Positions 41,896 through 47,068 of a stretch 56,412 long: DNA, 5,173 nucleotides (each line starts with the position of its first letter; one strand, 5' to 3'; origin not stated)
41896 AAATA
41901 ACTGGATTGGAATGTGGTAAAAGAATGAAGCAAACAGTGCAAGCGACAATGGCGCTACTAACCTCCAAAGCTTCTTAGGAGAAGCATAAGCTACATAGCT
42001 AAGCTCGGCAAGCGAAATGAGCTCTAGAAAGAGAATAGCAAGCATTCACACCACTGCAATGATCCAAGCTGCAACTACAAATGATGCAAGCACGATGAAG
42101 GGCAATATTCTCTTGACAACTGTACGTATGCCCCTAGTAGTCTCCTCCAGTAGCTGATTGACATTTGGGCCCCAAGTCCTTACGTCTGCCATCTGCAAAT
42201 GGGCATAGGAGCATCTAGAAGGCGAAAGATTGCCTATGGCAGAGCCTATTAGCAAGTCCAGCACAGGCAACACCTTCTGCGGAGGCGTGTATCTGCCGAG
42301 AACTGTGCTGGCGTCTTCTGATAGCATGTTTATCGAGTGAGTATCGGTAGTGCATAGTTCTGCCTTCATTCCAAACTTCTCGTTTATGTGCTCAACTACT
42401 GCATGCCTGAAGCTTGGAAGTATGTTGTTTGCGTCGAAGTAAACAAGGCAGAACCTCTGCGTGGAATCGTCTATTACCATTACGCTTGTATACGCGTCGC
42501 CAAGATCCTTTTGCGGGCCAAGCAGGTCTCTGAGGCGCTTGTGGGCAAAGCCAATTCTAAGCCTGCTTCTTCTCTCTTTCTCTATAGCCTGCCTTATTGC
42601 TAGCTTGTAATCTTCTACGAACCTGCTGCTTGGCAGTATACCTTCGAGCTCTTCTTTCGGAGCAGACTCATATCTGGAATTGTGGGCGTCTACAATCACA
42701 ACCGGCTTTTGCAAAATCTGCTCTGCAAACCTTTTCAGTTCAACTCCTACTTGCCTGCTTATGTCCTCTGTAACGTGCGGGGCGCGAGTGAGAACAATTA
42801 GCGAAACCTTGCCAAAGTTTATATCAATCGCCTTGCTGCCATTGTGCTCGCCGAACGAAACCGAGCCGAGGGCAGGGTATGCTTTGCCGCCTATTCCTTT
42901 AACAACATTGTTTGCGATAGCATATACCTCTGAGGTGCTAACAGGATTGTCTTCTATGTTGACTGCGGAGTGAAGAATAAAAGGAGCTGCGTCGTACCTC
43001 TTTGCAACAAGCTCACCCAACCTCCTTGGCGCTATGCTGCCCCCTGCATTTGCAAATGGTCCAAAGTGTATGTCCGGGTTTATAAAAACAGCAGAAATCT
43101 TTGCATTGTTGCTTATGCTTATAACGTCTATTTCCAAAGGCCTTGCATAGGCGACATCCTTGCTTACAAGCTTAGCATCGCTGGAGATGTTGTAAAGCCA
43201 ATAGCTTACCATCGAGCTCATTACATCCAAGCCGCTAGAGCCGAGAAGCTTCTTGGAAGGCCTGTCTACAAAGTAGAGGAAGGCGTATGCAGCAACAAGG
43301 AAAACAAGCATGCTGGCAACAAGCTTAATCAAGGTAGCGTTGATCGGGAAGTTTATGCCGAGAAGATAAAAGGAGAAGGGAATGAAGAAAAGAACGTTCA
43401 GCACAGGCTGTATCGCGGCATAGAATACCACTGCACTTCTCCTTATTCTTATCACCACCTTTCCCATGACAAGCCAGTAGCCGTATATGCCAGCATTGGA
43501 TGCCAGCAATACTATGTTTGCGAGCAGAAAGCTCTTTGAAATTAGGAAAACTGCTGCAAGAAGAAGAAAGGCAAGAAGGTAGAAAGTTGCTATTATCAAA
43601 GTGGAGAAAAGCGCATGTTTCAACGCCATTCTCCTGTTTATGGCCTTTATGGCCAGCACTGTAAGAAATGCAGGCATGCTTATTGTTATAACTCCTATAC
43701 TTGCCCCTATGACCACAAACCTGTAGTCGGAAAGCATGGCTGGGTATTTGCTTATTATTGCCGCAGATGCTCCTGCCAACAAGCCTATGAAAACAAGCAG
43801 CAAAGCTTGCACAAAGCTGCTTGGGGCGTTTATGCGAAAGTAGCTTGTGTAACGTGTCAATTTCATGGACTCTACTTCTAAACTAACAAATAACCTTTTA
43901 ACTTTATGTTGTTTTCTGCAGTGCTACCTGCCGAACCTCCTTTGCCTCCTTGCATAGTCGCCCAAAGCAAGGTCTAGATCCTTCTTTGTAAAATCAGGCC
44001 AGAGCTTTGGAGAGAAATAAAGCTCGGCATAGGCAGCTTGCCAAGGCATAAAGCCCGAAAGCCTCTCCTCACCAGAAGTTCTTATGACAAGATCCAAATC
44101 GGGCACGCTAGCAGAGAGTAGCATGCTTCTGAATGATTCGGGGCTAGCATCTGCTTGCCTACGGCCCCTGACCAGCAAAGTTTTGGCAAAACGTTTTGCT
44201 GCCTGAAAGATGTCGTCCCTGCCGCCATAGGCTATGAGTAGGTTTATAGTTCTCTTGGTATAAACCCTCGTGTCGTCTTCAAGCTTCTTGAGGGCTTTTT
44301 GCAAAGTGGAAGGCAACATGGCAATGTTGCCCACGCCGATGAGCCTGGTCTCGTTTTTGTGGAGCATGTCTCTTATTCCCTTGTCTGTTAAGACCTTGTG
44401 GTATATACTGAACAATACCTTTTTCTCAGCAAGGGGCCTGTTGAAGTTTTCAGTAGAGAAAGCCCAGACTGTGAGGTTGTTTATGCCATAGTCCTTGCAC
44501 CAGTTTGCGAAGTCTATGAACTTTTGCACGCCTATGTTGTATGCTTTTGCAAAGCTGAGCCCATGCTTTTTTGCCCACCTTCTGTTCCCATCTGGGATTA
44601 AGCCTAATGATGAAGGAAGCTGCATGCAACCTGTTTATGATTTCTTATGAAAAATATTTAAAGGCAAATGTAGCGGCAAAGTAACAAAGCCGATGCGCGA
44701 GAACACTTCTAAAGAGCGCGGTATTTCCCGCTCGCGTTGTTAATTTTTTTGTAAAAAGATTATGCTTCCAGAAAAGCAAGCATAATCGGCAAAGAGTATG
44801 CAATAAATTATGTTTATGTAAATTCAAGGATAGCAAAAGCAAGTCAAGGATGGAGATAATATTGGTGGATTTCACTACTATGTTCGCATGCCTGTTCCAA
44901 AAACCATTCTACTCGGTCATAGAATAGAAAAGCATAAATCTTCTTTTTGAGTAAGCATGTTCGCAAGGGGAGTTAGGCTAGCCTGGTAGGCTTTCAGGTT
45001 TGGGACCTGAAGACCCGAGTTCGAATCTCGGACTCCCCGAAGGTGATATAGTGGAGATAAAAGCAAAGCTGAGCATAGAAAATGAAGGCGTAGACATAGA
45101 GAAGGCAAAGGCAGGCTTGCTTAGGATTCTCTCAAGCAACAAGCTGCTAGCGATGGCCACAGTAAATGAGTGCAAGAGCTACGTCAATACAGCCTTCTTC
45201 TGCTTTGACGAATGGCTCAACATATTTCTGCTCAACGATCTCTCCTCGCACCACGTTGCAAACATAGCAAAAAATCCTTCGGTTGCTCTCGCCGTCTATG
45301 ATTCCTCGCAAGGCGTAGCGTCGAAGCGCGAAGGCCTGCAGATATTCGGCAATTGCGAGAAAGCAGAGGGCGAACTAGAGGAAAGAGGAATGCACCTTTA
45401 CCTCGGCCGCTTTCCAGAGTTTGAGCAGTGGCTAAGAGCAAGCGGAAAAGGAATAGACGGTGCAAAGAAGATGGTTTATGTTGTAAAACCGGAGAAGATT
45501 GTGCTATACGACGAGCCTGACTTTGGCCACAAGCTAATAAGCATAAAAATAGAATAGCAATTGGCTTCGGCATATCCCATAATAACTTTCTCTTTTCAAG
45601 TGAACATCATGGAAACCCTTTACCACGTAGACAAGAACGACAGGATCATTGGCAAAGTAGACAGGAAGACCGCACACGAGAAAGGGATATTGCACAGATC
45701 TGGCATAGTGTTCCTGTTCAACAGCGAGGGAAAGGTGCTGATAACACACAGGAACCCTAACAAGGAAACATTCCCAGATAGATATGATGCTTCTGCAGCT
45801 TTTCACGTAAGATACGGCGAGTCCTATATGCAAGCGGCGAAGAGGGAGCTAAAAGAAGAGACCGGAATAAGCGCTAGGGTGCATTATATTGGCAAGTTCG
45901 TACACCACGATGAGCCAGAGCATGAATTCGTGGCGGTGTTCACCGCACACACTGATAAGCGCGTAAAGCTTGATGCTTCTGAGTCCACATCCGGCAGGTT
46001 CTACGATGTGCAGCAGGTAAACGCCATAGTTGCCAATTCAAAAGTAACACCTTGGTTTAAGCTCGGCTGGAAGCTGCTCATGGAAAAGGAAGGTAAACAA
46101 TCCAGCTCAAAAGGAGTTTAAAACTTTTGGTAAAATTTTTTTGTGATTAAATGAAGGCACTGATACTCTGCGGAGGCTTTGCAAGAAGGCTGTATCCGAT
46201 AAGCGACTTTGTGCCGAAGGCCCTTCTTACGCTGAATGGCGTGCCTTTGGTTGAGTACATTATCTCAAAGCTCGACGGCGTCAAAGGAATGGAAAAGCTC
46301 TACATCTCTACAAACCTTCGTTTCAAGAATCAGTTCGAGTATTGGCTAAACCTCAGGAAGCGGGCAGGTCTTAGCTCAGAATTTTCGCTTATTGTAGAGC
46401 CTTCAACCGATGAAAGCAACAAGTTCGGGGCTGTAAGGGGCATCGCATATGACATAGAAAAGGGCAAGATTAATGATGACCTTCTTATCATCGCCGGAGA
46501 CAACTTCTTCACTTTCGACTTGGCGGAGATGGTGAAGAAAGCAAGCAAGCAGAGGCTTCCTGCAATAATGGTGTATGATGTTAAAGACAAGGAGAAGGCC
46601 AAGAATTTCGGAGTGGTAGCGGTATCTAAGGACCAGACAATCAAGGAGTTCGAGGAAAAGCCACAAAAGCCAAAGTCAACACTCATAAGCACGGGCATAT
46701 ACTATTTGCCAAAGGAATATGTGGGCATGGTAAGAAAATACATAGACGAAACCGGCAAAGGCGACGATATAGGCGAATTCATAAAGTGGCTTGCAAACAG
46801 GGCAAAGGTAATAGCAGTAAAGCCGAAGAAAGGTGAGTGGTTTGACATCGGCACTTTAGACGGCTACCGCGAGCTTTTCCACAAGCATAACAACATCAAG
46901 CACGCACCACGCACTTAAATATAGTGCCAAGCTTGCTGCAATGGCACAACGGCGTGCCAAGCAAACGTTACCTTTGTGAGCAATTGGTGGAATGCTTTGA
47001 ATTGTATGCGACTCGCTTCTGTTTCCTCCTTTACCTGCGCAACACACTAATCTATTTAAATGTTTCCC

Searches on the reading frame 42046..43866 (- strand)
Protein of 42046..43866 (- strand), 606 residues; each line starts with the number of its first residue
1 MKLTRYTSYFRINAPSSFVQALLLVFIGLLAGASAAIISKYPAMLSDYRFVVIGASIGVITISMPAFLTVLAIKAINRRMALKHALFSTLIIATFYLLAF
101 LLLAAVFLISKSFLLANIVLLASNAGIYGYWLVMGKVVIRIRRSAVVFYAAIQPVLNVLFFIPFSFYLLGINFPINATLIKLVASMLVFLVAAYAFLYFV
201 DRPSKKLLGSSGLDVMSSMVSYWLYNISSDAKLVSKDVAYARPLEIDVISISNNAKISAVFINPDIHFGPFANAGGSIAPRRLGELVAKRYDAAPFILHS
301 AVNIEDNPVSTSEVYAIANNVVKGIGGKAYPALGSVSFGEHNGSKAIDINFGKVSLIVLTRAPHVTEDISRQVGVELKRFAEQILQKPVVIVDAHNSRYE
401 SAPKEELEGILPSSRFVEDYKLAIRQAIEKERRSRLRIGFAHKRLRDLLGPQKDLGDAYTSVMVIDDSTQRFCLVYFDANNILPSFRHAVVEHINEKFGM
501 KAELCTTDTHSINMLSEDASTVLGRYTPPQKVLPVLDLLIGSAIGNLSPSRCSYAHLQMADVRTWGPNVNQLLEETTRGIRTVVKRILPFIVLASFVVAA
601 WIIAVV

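Call 21: search_protein_families(library=pfam, proteins=[window:42046-43866:-], max_evalue=0.001)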
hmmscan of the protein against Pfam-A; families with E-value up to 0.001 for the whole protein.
window:42046-43866:- (606 aa): 1 family
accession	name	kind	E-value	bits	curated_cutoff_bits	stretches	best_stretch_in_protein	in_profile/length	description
PF09843.14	DUF2070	-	2.5e-85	287.3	30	1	6-598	4-560/561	Predicted membrane protein (DUF2070)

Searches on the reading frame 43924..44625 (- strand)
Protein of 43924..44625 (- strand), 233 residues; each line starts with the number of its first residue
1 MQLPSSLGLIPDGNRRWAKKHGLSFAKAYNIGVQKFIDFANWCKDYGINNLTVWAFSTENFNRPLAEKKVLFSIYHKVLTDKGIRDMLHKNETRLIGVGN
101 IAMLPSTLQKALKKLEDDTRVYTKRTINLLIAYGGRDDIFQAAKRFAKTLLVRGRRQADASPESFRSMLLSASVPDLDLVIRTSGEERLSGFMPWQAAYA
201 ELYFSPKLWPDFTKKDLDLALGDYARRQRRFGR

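Call 76: search_protein_families(library=pfam, proteins=[window:43924-44625:-], max_evalue=0.001)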
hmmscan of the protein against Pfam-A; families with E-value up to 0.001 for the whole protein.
window:43924-44625:- (233 aa): 1 family
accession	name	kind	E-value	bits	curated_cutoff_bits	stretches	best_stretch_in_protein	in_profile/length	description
PF01255.24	Prenyltransf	-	4e-69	233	27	1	10-232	1-219/219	Putative undecaprenyl diphosphate synthase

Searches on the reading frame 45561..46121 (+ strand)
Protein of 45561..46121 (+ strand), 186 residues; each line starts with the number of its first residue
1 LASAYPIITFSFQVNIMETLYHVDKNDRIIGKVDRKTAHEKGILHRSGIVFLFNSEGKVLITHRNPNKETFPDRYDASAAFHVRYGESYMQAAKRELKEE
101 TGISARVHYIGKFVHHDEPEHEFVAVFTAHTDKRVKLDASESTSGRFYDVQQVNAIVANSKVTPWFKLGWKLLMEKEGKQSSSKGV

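Call 76: search_protein_families(library=pfam, proteins=[window:45561-46121:+], max_evalue=0.001)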
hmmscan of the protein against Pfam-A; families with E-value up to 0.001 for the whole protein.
window:45561-46121:+ (186 aa): 1 family
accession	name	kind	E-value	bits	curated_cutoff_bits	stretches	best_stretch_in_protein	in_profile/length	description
PF00293.34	NUDIX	-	9.2e-17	61.7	21.1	1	46-166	4-134/134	NUDIX domain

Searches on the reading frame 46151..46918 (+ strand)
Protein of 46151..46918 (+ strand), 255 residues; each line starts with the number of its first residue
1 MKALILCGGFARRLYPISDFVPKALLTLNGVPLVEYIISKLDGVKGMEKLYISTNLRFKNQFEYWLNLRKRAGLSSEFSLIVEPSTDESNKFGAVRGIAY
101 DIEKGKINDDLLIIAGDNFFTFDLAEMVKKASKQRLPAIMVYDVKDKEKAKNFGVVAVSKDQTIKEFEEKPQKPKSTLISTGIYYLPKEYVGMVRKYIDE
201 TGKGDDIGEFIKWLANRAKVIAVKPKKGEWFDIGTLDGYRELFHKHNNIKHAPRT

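Call 21: search_protein_families(library=pfam, proteins=[window:46151-46918:+], max_evalue=0.001)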
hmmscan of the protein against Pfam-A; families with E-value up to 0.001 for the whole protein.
window:46151-46918:+ (255 aa): 2 families
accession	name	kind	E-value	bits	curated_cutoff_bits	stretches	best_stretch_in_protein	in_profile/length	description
PF00483.29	NTP_transferase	-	5e-37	128.2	21.2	1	2-245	1-241/245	Nucleotidyl transferase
PF12804.13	NTP_transf_3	-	2.6e-08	34.7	27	1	3-145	1-124/160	MobA-like NTP transferase domain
